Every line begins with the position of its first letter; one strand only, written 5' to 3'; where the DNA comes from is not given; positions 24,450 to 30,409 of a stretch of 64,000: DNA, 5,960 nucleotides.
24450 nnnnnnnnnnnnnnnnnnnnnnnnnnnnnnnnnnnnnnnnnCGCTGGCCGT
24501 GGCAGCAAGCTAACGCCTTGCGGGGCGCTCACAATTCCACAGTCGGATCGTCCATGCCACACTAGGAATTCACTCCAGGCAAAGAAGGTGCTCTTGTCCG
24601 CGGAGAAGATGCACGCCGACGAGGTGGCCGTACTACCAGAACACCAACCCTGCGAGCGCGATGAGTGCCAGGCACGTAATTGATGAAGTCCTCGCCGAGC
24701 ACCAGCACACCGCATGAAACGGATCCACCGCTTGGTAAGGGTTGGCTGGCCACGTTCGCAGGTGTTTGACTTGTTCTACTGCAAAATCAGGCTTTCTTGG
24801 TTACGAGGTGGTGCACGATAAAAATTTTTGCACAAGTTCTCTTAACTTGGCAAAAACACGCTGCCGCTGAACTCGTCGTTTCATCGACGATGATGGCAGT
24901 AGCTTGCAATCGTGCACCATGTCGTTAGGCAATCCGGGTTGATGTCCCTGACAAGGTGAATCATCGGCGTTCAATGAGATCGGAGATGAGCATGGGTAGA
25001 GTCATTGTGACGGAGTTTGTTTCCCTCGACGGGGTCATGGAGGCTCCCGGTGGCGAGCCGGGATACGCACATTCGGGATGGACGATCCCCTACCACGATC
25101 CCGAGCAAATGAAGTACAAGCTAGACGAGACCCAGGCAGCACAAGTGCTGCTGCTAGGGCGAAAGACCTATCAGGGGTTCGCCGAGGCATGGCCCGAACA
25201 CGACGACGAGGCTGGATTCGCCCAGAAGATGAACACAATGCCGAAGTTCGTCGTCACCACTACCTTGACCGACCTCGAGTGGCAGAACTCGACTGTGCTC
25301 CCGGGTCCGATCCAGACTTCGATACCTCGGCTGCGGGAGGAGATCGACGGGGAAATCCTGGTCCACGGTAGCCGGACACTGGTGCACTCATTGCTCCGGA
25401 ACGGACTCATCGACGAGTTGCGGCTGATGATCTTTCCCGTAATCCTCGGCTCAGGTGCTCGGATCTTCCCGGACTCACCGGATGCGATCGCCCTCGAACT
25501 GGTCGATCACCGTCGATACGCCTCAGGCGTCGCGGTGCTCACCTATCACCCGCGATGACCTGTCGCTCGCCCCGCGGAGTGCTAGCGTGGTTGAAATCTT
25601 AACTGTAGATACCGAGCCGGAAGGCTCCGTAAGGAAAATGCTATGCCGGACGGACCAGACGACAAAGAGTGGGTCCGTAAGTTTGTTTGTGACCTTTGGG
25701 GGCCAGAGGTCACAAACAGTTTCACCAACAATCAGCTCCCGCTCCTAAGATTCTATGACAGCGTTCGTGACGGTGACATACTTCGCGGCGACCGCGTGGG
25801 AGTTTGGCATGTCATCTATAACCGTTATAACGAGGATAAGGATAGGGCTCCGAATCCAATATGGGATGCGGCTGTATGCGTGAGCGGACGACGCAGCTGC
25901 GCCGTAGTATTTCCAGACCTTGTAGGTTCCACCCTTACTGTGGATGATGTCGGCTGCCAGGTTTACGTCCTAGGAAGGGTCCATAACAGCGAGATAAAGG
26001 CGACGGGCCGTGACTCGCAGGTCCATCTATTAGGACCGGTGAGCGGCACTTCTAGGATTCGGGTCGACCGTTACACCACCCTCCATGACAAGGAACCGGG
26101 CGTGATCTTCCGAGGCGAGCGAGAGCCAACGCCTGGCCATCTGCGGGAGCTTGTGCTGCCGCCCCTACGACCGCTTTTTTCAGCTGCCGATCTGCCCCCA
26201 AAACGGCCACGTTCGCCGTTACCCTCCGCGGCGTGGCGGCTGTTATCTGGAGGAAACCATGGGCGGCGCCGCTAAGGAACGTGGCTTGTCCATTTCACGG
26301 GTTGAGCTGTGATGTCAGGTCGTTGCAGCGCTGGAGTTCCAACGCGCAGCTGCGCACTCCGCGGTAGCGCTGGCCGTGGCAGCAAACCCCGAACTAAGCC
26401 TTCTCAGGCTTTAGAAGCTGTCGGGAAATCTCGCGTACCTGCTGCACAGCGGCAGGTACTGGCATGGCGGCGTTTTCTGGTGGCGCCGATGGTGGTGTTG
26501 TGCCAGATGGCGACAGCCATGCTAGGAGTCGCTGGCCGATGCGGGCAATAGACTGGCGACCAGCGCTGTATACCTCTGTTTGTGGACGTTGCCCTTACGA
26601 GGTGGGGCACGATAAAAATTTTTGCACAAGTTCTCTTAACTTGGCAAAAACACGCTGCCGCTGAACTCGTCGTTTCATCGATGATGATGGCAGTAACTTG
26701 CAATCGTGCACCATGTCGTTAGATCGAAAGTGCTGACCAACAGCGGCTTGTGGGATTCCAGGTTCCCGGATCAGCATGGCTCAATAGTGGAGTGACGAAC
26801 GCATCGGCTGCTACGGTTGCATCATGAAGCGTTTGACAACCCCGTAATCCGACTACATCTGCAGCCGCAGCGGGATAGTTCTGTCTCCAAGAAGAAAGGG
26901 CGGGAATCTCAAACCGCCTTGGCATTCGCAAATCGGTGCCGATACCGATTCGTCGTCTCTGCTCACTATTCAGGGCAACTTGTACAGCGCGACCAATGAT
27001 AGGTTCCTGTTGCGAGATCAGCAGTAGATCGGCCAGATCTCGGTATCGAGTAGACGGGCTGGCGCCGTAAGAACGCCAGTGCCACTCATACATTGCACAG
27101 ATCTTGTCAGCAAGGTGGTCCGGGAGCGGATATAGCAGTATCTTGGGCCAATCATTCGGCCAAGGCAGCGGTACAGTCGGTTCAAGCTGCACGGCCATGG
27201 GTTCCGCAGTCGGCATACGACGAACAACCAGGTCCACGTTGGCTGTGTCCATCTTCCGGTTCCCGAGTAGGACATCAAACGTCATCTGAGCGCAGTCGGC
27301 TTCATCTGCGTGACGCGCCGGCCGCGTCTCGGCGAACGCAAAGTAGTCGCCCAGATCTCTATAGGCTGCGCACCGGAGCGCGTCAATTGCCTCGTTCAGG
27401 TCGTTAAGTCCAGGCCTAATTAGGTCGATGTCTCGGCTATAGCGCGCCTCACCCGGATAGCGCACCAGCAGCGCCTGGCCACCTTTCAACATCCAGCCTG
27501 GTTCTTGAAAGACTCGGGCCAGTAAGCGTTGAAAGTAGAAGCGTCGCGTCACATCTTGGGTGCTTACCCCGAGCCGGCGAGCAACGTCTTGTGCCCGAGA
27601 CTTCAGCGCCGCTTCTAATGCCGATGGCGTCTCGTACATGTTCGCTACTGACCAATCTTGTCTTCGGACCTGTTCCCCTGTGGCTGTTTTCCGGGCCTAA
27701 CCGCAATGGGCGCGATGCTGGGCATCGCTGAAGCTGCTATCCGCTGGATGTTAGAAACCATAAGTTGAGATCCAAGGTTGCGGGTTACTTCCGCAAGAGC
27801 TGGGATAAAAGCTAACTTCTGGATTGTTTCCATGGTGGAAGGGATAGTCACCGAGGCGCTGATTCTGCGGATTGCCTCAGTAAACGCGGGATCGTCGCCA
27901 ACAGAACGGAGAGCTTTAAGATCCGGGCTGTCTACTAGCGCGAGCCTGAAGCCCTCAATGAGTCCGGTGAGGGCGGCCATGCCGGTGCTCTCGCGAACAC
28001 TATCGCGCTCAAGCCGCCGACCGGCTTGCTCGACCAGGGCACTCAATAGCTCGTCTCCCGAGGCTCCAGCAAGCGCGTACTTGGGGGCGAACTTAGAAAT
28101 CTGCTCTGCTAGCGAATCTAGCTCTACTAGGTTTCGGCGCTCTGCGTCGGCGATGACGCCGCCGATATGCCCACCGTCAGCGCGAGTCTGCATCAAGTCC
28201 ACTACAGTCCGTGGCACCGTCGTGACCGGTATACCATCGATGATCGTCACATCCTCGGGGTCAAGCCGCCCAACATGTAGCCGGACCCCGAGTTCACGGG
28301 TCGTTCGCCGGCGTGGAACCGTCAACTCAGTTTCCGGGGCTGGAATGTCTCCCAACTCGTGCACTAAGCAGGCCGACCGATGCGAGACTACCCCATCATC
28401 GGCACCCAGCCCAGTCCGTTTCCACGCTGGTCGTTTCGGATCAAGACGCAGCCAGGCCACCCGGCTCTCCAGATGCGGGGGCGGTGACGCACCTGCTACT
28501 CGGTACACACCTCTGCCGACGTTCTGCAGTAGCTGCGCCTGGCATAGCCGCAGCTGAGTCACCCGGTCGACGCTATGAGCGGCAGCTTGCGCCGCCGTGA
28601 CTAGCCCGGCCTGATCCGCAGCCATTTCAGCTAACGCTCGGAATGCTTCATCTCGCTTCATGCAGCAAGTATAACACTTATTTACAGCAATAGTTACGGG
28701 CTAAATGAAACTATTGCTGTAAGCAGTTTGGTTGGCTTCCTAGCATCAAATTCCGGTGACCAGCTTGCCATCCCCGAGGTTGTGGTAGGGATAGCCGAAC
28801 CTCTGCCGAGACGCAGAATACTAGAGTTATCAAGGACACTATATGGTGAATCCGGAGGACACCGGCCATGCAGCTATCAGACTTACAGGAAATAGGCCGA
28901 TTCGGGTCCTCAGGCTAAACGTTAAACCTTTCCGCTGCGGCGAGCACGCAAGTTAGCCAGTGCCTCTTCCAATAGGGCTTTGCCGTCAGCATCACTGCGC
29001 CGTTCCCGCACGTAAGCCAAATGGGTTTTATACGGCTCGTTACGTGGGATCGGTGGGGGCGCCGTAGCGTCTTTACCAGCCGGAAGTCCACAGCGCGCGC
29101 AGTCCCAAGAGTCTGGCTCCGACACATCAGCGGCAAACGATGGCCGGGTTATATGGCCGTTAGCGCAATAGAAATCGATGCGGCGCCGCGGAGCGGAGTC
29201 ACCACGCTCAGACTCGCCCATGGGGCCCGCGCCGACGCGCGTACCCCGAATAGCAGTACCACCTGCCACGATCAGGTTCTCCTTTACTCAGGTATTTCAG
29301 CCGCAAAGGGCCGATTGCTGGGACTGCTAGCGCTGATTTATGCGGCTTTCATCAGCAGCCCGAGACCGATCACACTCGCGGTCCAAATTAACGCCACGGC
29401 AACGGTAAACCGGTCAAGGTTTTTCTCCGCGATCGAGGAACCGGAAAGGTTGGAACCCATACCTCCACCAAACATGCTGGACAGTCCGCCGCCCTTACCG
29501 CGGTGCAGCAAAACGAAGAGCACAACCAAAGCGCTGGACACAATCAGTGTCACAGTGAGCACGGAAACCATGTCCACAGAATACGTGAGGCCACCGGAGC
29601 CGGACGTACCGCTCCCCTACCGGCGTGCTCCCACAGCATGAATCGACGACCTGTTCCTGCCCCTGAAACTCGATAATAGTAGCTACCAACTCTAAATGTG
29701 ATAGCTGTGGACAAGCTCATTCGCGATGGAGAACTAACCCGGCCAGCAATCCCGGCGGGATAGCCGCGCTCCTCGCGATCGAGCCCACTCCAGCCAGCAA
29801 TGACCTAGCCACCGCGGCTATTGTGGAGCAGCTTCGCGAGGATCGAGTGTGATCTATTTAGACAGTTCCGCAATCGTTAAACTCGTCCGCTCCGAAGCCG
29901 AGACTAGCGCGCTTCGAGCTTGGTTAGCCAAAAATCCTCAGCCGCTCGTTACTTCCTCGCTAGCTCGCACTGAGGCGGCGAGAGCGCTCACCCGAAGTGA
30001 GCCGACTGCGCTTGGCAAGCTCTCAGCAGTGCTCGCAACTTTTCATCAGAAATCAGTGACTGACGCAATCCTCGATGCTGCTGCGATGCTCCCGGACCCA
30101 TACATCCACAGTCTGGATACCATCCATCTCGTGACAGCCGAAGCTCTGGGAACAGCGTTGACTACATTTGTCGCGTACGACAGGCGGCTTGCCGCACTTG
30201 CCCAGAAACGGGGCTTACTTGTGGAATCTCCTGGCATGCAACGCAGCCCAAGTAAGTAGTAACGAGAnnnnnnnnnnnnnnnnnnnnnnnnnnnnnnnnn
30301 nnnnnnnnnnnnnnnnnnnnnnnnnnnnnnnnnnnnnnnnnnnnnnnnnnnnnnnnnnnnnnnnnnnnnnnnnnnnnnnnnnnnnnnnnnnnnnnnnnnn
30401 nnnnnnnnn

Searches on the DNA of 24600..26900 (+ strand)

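Call 4: search_rna_families(source=window, start=24600, end=26900, threshold=evalue, max_evalue=10)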
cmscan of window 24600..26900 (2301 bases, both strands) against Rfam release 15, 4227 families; matches with E-value up to 10: 2.
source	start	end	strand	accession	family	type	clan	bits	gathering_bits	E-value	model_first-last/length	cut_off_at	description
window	25129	25161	-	RF00753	mir-503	Gene; miRNA;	-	21.5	54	0.19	1-71/71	no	mir-503 microRNA precursor family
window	26729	26797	+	RF02087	Yar_3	Gene; lncRNA;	-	12.3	50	5.6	1-67/67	no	Yellow-achaete intergenic RNA conserved region 3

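Call 11: search_dna_similar(query=window:24780-24950:+, collection=plasmids, mode=distant, max_evalue=0.01)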
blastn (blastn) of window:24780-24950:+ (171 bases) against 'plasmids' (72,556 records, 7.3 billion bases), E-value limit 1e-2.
No match.

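Call 12: search_dna_similar(query=window:24780-24950:+, collection=phages, mode=distant, max_evalue=0.01)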
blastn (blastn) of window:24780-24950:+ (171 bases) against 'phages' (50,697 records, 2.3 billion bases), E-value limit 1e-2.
No match.

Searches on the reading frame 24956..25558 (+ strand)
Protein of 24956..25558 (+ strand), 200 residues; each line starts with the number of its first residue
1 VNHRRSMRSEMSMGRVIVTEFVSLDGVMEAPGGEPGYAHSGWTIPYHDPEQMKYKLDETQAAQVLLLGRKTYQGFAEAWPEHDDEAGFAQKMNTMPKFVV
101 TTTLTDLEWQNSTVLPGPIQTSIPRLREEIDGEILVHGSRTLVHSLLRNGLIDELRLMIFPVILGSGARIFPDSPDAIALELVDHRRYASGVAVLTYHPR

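Call 7: search_protein_families(library=pfam, proteins=[window:24956-25558:+], max_evalue=0.01)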
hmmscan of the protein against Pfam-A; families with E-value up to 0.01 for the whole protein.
window:24956-25558:+ (200 aa): 1 family
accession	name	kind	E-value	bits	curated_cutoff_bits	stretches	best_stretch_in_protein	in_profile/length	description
PF01872.23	RibD_C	-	1.8e-24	87.1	24.1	1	16-193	3-196/197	RibD C-terminal domain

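Call 14: find_encoding_contigs(protein=window:24956-25558:+, flank=6000, max_places=8)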
Protein window:24956-25558:+ (200 aa): no gene with exactly this product is on record in the collection.

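Call 72: search_protein_families(library=padloc, proteins=[window:24956-25558:+], max_evalue=0.01)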
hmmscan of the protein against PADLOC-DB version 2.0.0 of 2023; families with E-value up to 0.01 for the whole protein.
window:24956-25558:+ (200 aa): 0 families

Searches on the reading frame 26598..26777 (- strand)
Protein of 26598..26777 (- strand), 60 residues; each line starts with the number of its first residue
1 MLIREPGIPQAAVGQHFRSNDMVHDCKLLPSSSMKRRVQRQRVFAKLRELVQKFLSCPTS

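Call 20: find_homologous_proteins(query=window:26598-26777:-, max_evalue=10)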
Query seq(60 aa) (60 aa): 1 proteins with E <= 10 among 1 candidates.
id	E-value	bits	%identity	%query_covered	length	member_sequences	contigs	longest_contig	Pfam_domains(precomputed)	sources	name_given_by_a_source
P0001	7.8e-13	65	86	70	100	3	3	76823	PF13673.14,PF13508.14,PF00583.32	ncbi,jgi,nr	ncbi:MAG: hypothetical protein DLM55_06155 [Acidimicrobiales bacterium]|nr:MAG: hypothetical protein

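Call 22: find_encoding_contigs(protein=P0001, flank=10000, max_places=6)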
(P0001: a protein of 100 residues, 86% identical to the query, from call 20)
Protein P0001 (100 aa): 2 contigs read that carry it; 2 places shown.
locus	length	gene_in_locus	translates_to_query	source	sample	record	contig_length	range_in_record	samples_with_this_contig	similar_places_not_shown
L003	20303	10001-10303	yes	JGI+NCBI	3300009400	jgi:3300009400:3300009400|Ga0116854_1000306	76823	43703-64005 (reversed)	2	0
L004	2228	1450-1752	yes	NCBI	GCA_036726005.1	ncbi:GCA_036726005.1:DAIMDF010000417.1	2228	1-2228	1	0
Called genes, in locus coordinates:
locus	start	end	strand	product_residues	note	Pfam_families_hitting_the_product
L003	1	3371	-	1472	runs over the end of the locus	PF13413:HTH_25 (faint), PF13560:HTH_31 (faint)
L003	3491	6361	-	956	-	PF00330:Aconitase, PF00694:Aconitase_C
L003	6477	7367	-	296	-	PF00126:HTH_1, PF03466:LysR_substrate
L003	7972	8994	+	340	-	PF07690:MFS_1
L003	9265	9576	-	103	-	-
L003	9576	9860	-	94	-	-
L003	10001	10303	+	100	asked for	PF00583:Acetyltransf_1, PF13508:Acetyltransf_7 (weak), PF13673:Acetyltransf_10 (weak)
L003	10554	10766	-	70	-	-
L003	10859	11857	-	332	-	PF00294:PfkB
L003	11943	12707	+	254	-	PF00376:MerR, PF13411:MerR_1, PF07739:TipAS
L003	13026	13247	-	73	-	-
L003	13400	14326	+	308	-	PF00248:Aldo_ket_red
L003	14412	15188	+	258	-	PF01738:DLH, PF00326:Peptidase_S9 (faint), PF12146:Hydrolase_4 (faint)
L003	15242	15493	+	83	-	PF02604:PhdYeFM_antitox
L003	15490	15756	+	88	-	PF06769:YoeB_toxin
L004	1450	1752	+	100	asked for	PF00583:Acetyltransf_1, PF13508:Acetyltransf_7 (weak), PF13673:Acetyltransf_10 (weak)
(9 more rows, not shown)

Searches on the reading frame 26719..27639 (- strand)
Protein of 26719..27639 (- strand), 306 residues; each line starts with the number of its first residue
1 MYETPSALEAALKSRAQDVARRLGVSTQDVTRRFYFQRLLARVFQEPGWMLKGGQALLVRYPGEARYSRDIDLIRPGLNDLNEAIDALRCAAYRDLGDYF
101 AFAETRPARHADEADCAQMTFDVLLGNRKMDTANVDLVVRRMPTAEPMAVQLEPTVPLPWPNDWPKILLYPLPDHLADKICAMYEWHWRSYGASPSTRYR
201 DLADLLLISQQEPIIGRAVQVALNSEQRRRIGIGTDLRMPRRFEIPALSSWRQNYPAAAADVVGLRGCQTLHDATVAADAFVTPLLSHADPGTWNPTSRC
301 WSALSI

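Call 7: search_protein_families(library=pfam, proteins=[window:26719-27639:-], max_evalue=0.01)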
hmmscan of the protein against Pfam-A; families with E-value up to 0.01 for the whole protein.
window:26719-27639:- (306 aa): 1 family
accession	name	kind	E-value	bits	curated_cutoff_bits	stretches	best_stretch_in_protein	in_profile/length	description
PF08843.17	AbiEii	-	1.5e-22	81.2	22.5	1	38-262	1-223/238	Nucleotidyl transferase AbiEii toxin, Type IV TA system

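Call 13: find_encoding_contigs(protein=window:26719-27639:-, flank=6000, max_places=8)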
Protein window:26719-27639:- (306 aa): 2 contigs read that carry it; 2 places shown.
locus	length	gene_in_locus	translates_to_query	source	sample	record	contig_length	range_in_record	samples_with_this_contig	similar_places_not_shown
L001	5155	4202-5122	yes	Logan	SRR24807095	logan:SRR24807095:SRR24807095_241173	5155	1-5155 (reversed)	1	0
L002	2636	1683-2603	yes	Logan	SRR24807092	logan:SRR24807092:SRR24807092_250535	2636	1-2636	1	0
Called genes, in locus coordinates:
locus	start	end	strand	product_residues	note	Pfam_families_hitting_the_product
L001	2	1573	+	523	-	?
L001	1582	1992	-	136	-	PF01850:PIN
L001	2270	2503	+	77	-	PF03840:SecG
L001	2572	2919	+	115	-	PF13397:RbpA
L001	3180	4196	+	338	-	PF13338:AbiEi_4 (faint)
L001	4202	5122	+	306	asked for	PF08843:AbiEii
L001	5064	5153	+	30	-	?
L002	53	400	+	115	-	PF13397:RbpA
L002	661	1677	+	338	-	PF13338:AbiEi_4 (faint)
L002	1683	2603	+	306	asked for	PF08843:AbiEii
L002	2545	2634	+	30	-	?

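Call 72: search_protein_families(library=padloc, proteins=[window:26719-27639:-], max_evalue=0.01)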
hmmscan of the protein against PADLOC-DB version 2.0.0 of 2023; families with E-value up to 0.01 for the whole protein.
window:26719-27639:- (306 aa): 16 families
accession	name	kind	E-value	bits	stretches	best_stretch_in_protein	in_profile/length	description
PDLC02291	AbiEii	-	4.4e-89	296.9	1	2-303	9-285/310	AbiEii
PDLC02314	AbiEii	-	1.2e-67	226.3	1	2-301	3-289/290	AbiEii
PDLC02329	AbiEii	-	5.6e-40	135.5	1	2-302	7-293/294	AbiEii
PDLC02288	AbiEii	-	7.7e-16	55.8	1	10-230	11-225/294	AbiEii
PDLC02295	AbiEii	-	5.8e-11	40.2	1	11-282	5-255/261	AbiEii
PDLC02304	AbiEii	-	4e-06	25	1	14-215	5-194/260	AbiEii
PDLC02301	AbiEii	-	4.2e-06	24.6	1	45-282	60-285/291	AbiEii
PDLC02326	AbiEii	-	2.4e-05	22.4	1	11-129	6-126/133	AbiEii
PDLC02312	AbiEii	-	4.9e-05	20.5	1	3-230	3-227/299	AbiEii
PDLC02303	AbiEii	-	0.00015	19.3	1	16-86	6-79/249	AbiEii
PDLC02327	AbiEii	-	0.0002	19.1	1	40-89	34-79/166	AbiEii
PDLC02292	AbiEii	-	0.0005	17.9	1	16-88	14-87/283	AbiEii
PDLC02294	AbiEii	-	0.00058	17.8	1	50-185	46-172/260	AbiEii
PDLC02307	AbiEii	-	0.0037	15.1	1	38-73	14-46/219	AbiEii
PDLC02296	AbiEii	-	0.0042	14.3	1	52-212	49-201/282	AbiEii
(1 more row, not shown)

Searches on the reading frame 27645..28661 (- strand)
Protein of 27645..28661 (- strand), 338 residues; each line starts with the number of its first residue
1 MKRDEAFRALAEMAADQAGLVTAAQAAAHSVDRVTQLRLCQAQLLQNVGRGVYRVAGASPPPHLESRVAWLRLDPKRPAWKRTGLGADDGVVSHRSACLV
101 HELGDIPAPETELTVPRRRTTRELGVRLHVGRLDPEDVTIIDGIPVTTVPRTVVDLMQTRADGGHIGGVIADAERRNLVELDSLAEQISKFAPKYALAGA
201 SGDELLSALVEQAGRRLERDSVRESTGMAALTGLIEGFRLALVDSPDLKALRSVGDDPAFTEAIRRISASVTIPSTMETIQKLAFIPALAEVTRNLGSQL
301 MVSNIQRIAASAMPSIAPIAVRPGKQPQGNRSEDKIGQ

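Call 7: search_protein_families(library=pfam, proteins=[window:27645-28661:-], max_evalue=0.01)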
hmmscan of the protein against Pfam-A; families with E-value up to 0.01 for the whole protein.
window:27645-28661:- (338 aa): 1 family
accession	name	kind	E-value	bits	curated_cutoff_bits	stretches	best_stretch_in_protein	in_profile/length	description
PF13338.12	AbiEi_4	-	2.7e-05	24.6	25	1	9-56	2-49/49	Transcriptional regulator, AbiEi antitoxin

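Call 72: search_protein_families(library=padloc, proteins=[window:27645-28661:-], max_evalue=0.01)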
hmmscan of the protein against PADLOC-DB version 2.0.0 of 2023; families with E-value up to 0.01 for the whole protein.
window:27645-28661:- (338 aa): 11 families
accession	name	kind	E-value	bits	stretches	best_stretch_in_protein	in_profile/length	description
PDLC02244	AbiEi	-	4e-93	309.9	1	1-281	1-271/292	AbiEi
PDLC02231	AbiEi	-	3.3e-83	277.7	1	1-229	1-225/280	AbiEi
PDLC02228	AbiEi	-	1.3e-39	133.7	1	5-198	25-192/216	AbiEi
PDLC02259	AbiEi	-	3.9e-37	125.6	1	20-190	1-170/191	AbiEi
PDLC02249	AbiEi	-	5.1e-33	112.4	1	7-192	5-177/184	AbiEi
PDLC02260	AbiEi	-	5.4e-20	69.5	1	7-146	4-130/131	AbiEi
PDLC02225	AbiEi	-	1.8e-11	42.1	1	8-162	8-150/198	AbiEi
PDLC02256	AbiEi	-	9.7e-10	36.7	1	4-160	5-142/174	AbiEi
PDLC02239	AbiEi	-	2.7e-08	31.7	1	16-120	7-97/195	AbiEi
PDLC02283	AbiEi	-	3.3e-08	31.5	1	13-59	12-58/201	AbiEi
PDLC02265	AbiEi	-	9.7e-07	26.7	1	12-60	8-56/198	AbiEi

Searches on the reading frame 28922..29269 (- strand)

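Call 71: search_protein_families(library=pfam, proteins=[window:28922-29269:-], max_evalue=0.01)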
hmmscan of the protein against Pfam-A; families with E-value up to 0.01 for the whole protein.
window:28922-29269:- (115 aa): 1 family
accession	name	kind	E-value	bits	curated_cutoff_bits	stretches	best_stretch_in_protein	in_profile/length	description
PF13397.12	RbpA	-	7.2e-37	126.6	25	1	6-108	2-105/105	RNA polymerase-binding protein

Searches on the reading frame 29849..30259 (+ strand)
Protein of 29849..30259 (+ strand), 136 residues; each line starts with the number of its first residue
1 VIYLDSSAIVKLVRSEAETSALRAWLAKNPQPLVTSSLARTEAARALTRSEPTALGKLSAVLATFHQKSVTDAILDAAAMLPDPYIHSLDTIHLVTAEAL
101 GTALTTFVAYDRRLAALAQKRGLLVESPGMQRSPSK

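Call 71: search_protein_families(library=pfam, proteins=[window:29849-30259:+], max_evalue=0.01)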
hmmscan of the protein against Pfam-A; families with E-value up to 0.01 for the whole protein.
window:29849-30259:+ (136 aa): 1 family
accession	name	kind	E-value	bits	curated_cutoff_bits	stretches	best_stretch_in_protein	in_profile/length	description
PF01850.27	PIN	-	2.8e-12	47.8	23.6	1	2-118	1-118/120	PIN domain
